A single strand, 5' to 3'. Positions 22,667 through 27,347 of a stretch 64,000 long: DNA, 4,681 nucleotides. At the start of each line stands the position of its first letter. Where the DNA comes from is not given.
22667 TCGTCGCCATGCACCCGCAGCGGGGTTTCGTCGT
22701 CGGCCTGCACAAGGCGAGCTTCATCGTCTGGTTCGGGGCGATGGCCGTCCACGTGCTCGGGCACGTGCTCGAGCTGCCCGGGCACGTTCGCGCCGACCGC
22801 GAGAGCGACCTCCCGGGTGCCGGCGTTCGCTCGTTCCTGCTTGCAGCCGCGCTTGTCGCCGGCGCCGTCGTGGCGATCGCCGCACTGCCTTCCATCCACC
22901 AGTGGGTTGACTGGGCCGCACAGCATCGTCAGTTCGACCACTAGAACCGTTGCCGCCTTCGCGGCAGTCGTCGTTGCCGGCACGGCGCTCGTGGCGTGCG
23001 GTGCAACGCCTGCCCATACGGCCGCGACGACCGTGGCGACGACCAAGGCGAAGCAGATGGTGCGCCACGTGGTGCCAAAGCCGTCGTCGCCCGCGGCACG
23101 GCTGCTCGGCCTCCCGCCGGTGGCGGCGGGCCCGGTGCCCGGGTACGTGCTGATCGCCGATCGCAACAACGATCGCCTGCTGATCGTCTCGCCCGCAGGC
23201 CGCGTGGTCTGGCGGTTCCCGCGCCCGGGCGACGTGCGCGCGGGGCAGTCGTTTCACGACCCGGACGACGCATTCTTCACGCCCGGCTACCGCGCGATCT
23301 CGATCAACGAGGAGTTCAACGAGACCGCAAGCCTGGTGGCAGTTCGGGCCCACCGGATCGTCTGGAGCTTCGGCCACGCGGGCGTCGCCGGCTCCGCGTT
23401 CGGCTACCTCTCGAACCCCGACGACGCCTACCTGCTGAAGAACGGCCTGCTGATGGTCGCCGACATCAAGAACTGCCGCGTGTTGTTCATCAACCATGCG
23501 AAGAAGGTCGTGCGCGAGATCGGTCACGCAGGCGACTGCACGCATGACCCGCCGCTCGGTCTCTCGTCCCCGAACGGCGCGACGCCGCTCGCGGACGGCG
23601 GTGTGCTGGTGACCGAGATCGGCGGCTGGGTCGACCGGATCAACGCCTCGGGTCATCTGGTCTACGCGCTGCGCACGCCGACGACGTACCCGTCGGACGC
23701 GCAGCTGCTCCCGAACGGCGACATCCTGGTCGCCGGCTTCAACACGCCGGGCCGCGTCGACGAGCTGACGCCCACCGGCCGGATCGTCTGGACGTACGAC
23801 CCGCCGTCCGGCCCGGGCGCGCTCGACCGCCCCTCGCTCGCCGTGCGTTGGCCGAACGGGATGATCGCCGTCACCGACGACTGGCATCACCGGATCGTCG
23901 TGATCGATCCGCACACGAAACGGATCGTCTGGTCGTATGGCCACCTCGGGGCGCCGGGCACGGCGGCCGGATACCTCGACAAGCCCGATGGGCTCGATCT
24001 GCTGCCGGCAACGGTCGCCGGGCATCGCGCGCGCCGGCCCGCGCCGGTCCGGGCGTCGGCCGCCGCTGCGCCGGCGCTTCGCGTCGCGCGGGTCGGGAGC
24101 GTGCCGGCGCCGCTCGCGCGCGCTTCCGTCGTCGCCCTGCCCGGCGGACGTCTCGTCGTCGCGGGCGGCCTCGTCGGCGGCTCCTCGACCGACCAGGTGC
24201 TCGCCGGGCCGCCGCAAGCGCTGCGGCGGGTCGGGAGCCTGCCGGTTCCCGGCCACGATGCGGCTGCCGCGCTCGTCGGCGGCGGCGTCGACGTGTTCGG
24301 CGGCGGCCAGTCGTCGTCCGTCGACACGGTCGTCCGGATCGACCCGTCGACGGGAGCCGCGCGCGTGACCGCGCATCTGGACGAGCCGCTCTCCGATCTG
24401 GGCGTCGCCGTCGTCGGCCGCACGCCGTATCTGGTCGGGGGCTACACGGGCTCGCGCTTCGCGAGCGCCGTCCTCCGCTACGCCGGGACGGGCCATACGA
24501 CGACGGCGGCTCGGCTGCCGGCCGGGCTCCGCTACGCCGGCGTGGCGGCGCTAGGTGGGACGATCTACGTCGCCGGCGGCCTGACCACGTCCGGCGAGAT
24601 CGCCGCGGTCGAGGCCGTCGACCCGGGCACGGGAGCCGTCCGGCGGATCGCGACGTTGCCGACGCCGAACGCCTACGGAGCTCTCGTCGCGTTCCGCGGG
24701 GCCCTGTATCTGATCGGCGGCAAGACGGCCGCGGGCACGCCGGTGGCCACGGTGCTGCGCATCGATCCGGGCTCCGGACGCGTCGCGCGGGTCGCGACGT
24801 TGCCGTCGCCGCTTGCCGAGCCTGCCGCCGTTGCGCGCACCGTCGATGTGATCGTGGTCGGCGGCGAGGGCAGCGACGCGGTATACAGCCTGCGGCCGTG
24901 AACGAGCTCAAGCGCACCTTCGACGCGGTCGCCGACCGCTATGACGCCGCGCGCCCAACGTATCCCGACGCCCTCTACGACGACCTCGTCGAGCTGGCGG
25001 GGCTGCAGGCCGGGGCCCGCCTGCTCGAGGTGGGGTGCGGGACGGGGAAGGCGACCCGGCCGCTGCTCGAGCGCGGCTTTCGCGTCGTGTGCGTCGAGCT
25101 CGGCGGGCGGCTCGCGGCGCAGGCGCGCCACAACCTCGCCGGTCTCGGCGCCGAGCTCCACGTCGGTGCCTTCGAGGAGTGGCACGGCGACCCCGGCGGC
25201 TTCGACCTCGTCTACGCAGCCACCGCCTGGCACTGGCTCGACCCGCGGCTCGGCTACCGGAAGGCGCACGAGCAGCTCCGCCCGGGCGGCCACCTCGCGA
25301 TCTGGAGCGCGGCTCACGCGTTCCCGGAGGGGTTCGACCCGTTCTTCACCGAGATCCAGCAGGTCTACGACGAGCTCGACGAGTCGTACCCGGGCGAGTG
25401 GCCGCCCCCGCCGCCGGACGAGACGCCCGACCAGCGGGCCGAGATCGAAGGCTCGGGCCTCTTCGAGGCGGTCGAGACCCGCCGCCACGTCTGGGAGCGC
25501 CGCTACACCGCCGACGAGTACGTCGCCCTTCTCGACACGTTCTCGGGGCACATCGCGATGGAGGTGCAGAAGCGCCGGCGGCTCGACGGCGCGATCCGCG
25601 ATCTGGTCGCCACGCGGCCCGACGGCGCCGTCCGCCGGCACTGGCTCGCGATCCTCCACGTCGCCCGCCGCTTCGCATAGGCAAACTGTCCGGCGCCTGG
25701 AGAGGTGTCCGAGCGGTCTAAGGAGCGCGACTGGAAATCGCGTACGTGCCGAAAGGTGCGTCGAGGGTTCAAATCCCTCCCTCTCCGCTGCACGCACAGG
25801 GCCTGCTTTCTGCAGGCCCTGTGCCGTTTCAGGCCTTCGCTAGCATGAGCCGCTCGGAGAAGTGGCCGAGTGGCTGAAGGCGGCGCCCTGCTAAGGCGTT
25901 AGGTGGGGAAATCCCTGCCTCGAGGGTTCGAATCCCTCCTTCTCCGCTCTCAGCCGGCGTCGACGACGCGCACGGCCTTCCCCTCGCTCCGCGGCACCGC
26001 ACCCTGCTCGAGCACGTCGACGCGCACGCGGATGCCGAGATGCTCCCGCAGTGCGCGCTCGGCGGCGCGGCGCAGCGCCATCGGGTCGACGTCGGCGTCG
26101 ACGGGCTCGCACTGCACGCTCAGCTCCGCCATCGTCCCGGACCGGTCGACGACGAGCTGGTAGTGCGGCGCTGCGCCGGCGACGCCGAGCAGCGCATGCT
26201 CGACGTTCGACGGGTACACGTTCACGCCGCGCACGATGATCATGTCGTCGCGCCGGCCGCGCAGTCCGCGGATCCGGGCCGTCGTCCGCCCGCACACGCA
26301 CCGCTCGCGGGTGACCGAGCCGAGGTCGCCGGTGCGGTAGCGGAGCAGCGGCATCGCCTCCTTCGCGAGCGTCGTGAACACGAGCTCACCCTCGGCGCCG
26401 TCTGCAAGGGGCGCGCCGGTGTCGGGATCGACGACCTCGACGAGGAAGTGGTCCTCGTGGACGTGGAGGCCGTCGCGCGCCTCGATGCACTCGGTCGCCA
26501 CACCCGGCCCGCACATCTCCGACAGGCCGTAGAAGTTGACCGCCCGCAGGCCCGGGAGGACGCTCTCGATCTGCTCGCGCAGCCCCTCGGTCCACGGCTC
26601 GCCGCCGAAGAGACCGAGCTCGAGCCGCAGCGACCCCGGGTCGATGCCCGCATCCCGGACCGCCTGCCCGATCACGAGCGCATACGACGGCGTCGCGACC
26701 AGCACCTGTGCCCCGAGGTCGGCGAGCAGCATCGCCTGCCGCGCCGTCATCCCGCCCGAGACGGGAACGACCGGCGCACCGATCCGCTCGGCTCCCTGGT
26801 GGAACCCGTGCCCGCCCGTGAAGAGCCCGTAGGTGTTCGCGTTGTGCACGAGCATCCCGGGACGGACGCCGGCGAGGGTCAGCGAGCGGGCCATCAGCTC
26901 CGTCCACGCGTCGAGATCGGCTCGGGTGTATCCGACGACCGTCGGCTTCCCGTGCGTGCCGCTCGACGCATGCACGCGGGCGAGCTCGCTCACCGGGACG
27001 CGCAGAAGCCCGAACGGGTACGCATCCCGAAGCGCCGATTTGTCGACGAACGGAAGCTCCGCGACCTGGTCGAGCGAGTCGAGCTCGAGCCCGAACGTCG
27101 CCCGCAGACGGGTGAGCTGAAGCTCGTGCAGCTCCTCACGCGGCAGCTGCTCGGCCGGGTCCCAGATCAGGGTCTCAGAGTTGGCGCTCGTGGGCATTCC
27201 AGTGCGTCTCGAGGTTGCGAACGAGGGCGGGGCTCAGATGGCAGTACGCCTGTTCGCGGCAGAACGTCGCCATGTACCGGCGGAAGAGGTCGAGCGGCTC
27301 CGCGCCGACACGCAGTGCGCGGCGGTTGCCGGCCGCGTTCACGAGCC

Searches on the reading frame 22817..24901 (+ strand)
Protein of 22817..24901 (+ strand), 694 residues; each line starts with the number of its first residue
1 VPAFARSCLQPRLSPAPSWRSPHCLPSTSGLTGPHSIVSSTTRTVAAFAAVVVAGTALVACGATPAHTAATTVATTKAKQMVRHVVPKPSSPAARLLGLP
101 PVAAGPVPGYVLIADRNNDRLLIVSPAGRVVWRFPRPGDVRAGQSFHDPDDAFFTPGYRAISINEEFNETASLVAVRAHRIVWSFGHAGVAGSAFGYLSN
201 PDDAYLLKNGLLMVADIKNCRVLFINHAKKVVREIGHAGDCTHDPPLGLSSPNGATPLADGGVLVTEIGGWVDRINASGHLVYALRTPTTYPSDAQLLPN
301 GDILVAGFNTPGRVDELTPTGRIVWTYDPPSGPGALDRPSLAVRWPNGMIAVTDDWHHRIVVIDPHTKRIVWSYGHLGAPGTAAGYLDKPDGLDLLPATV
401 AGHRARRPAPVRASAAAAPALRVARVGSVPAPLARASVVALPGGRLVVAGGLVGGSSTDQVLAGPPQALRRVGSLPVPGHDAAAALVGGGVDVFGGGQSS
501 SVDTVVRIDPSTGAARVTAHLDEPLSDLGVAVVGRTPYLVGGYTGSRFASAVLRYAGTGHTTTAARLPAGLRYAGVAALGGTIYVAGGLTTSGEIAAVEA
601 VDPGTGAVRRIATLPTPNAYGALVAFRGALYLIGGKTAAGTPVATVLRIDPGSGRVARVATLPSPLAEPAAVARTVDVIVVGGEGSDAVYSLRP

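Call 75: search_protein_families(library=pfam, proteins=[window:22817-24901:+], max_evalue=0.001)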
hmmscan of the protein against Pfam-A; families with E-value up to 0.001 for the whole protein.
window:22817-24901:+ (694 aa): 8 families
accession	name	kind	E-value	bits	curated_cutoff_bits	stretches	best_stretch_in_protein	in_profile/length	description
PF13964.12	Kelch_6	-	4.4e-15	55.5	25.3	1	617-665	1-49/50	Kelch motif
PF01344.31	Kelch_1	-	2.6e-14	52.9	20.1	1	572-615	3-46/46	Kelch motif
PF13415.12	Kelch_3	-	3.5e-08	33.9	22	0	580-625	1-47/48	Galactose oxidase, central domain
PF24681.1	Kelch_KLHDC2_KLHL20_DRC7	-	7.7e-08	32.3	50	1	483-683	3-221/221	KLHDC2/KLHL20/DRC7 Kelch-repeats domain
PF25210.1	Kelch_FKB95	-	1.9e-06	28.2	70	0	528-605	36-117/268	FKB95, Kelch-repeats domain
PF13418.12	Kelch_4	-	3.3e-05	24.2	21.6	0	617-664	1-49/49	Galactose oxidase, central domain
PF24996.1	NANM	-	6.5e-05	22.4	45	0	606-649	298-341/350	N-acetylneuraminate epimerase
PF01436.27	NHL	-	0.00092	19.6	20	0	342-362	8-27/28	NHL repeat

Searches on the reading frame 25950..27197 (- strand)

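Call 75: search_protein_families(library=pfam, proteins=[window:25950-27197:-], max_evalue=0.001)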
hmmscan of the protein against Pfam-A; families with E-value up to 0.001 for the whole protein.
window:25950-27197:- (415 aa): 2 families
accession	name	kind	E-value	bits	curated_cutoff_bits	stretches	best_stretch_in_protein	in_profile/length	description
PF14535.12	AMP-binding_C_2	-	2e-22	79.7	25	1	324-413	1-94/96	AMP-binding enzyme C-terminal domain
PF00501.34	AMP-binding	-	3e-11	43.2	29.9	1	71-274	163-374/384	AMP-binding enzyme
